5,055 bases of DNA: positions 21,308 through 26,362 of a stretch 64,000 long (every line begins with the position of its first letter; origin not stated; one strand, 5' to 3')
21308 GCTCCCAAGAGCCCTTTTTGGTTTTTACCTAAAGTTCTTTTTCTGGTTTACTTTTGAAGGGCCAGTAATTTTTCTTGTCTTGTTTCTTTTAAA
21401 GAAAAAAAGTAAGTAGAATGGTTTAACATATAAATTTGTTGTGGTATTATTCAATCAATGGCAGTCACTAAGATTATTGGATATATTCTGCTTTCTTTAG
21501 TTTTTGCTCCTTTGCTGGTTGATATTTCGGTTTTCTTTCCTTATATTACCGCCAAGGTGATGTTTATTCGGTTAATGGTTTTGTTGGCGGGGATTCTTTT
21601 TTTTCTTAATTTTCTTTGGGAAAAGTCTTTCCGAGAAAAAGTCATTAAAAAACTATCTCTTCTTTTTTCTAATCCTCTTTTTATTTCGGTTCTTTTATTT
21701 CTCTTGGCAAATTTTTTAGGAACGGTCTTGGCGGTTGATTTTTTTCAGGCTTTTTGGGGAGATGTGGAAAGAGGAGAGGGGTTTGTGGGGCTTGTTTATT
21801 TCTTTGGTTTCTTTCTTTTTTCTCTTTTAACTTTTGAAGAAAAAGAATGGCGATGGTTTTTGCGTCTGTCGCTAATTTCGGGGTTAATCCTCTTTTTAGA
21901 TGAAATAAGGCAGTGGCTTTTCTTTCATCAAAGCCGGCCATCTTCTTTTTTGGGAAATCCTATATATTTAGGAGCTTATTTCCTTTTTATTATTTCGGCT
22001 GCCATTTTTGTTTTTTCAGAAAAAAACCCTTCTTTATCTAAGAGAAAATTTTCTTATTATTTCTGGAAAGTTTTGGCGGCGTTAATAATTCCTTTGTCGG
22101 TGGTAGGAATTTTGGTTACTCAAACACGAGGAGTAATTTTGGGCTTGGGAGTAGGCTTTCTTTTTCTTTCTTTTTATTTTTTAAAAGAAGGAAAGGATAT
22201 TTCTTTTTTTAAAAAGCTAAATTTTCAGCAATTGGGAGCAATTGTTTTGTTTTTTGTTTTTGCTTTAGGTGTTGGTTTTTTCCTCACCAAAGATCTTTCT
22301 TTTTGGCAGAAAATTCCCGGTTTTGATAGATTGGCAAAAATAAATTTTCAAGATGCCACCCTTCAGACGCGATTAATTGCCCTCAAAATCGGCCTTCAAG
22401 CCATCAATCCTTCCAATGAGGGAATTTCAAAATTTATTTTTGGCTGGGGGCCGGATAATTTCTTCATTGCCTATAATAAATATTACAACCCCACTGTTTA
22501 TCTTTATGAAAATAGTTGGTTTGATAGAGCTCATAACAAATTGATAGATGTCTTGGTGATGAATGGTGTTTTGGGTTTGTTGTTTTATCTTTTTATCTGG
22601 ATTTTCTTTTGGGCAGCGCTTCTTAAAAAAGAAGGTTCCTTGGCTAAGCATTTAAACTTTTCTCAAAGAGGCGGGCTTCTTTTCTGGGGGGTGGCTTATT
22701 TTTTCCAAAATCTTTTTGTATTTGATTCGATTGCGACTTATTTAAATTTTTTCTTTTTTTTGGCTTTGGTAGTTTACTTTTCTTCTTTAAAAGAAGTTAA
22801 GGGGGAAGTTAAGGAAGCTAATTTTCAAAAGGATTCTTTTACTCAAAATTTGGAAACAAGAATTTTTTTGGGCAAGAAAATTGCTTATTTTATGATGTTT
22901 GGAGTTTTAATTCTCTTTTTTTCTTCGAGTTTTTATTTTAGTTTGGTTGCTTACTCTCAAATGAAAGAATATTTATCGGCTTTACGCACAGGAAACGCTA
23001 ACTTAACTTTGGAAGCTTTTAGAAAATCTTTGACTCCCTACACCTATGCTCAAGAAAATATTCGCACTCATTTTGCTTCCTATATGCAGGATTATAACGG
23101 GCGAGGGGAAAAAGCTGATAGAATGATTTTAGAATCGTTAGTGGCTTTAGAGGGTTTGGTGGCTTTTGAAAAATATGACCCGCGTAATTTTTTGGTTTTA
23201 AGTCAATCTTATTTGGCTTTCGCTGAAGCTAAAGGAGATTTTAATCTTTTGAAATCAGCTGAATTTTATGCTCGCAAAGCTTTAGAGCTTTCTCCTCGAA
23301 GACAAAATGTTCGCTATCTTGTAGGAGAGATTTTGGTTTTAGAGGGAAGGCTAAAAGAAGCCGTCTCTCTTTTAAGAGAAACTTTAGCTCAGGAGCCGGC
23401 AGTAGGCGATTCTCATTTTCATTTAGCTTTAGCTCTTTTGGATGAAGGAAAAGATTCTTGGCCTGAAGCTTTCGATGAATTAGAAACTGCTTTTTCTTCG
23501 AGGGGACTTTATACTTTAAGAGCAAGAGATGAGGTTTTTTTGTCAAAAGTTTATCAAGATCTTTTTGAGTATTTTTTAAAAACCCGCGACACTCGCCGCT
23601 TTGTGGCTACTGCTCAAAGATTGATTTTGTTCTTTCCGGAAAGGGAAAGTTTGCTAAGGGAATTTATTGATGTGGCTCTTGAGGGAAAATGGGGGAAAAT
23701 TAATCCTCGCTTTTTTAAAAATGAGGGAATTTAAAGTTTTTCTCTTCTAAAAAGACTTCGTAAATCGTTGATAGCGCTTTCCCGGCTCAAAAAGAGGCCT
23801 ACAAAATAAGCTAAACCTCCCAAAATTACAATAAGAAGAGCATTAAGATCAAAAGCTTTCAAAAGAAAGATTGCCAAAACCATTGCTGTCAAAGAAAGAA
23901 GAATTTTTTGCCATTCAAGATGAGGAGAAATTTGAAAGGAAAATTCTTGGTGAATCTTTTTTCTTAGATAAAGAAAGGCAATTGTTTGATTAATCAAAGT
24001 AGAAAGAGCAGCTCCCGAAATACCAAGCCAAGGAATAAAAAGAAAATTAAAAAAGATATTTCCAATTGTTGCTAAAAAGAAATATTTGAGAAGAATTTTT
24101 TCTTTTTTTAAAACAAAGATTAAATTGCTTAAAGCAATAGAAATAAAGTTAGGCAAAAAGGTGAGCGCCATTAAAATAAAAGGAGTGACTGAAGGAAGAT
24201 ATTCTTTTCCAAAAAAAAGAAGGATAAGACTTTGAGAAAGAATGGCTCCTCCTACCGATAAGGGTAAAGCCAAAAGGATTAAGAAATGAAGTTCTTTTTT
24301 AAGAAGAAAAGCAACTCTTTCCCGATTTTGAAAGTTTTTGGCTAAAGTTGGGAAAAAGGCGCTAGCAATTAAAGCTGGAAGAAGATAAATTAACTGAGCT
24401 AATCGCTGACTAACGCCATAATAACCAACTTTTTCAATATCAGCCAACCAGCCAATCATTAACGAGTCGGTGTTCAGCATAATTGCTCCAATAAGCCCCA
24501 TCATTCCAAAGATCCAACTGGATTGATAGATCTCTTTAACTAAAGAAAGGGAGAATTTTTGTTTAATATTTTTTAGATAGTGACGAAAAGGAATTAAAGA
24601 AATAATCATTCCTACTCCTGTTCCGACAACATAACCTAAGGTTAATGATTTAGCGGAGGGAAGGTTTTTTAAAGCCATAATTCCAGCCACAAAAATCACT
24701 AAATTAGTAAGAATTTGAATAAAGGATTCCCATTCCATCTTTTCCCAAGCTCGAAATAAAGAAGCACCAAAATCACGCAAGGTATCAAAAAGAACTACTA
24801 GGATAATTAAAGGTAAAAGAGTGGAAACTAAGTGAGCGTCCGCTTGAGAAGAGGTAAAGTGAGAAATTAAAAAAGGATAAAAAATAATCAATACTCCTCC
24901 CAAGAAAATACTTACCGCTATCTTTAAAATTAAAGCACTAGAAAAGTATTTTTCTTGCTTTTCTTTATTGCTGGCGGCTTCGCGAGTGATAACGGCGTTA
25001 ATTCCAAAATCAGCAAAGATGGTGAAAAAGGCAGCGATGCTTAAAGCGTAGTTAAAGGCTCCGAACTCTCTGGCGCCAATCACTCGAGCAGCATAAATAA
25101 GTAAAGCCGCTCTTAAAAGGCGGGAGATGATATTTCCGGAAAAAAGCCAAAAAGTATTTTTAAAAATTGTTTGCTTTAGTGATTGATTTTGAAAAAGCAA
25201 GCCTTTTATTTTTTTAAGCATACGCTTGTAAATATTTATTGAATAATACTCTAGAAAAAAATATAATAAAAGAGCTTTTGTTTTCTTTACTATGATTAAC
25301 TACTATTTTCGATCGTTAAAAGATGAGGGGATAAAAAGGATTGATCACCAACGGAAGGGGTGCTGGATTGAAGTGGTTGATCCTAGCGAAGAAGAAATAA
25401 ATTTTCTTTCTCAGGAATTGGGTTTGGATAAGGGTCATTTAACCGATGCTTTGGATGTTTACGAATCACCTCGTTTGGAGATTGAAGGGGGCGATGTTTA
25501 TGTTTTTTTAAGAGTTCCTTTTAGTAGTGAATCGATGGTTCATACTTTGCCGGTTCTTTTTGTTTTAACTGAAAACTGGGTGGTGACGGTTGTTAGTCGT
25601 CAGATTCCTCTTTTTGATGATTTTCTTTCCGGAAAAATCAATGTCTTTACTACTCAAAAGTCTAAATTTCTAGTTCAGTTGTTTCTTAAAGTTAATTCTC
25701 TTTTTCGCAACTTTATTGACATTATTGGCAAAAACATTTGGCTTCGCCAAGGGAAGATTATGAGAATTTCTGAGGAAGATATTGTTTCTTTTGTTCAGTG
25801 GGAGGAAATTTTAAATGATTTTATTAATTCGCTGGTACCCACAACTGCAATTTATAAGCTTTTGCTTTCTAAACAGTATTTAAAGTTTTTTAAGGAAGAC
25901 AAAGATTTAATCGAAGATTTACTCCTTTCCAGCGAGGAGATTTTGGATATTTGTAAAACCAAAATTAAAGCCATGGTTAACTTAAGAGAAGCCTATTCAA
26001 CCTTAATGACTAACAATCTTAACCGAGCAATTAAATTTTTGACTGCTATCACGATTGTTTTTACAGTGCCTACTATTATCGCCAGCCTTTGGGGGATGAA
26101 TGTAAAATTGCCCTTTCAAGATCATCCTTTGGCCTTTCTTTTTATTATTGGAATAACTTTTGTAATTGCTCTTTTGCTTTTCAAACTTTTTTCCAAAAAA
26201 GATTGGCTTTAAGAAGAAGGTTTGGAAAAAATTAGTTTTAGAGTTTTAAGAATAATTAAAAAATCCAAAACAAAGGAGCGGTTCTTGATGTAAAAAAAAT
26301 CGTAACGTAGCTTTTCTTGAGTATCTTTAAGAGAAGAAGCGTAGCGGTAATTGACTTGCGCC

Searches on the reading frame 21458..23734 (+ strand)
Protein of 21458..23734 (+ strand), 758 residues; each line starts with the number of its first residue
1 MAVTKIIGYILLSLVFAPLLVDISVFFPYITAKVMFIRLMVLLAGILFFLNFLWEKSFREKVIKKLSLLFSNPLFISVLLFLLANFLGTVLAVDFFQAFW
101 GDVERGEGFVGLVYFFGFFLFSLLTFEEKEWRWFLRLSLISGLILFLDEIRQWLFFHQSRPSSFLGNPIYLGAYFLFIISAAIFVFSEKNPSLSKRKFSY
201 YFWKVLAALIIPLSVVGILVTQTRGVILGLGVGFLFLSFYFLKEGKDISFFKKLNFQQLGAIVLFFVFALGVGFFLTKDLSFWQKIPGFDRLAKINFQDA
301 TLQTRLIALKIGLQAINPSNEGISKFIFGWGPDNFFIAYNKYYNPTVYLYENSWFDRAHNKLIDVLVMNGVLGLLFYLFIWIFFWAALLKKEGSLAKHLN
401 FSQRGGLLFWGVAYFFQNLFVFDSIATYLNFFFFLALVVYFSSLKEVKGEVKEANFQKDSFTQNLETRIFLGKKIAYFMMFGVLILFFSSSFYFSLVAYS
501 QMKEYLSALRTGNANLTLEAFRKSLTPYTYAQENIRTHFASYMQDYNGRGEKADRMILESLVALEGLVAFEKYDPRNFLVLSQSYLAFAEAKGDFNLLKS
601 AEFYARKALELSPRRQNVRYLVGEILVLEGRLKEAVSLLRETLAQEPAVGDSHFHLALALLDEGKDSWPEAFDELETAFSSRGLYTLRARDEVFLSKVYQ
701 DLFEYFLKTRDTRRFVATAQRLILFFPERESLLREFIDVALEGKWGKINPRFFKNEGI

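Call 61: search_protein_families(library=pfam, proteins=[window:21458-23734:+], max_evalue=0.0001)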
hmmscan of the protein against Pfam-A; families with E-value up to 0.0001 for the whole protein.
window:21458-23734:+ (758 aa): 3 families
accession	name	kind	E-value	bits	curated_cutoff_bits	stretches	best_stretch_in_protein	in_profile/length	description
PF04932.20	Wzy_C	-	6.3e-12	46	31.7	1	213-378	5-149/149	O-Antigen ligase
PF12895.13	ANAPC3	-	1.9e-06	28.5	27.2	1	596-676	3-80/82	Anaphase-promoting complex, cyclosome, subunit 3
PF14559.12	TPR_19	-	9.2e-05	23.1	25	0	599-660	8-67/68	Tetratricopeptide repeat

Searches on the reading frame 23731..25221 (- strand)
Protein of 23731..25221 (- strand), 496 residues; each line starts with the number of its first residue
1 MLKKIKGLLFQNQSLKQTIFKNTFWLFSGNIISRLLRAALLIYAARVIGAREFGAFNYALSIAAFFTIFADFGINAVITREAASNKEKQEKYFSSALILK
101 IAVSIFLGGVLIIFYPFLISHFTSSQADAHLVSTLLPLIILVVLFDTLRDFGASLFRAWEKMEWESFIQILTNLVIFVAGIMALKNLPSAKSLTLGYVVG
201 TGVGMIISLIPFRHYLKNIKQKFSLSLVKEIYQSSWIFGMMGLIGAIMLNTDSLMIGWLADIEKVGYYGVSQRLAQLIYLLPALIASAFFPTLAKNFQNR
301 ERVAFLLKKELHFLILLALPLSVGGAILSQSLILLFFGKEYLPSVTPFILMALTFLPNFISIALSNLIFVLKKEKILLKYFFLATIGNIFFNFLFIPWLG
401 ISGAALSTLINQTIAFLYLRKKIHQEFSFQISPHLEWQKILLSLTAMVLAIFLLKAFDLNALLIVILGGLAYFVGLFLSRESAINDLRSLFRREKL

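Call 61: search_protein_families(library=pfam, proteins=[window:23731-25221:-], max_evalue=0.0001)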
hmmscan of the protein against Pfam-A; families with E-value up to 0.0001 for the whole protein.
window:23731-25221:- (496 aa): 4 families
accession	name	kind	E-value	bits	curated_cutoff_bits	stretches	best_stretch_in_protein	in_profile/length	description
PF01943.22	Polysacc_synt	-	1.1e-40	140.2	28.2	1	20-296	2-273/274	Polysaccharide biosynthesis protein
PF13440.11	Polysacc_synt_3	-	1.4e-29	103.7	23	1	45-345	3-292/293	Polysaccharide biosynthesis protein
PF03023.19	MurJ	-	1.5e-14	54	27.4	1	45-453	2-431/451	Lipid II flippase MurJ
PF01554.23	MatE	-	1.6e-10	41.3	24.9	1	30-175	6-154/161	MatE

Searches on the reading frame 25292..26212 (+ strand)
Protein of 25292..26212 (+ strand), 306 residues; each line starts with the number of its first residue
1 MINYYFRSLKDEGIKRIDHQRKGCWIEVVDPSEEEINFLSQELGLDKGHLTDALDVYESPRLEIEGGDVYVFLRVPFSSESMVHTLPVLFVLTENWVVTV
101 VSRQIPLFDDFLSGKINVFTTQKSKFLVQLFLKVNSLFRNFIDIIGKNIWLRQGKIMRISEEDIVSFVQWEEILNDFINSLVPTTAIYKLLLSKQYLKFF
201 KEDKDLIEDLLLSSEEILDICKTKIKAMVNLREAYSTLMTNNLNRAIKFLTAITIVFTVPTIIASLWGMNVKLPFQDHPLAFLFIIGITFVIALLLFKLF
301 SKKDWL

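Call 61: search_protein_families(library=pfam, proteins=[window:25292-26212:+], max_evalue=0.0001)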
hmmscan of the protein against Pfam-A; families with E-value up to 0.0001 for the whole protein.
window:25292-26212:+ (306 aa): 1 family
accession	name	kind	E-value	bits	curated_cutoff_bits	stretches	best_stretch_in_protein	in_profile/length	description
PF01544.23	CorA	-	2.4e-42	145.7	27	1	23-301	4-291/292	CorA-like Mg2+ transporter protein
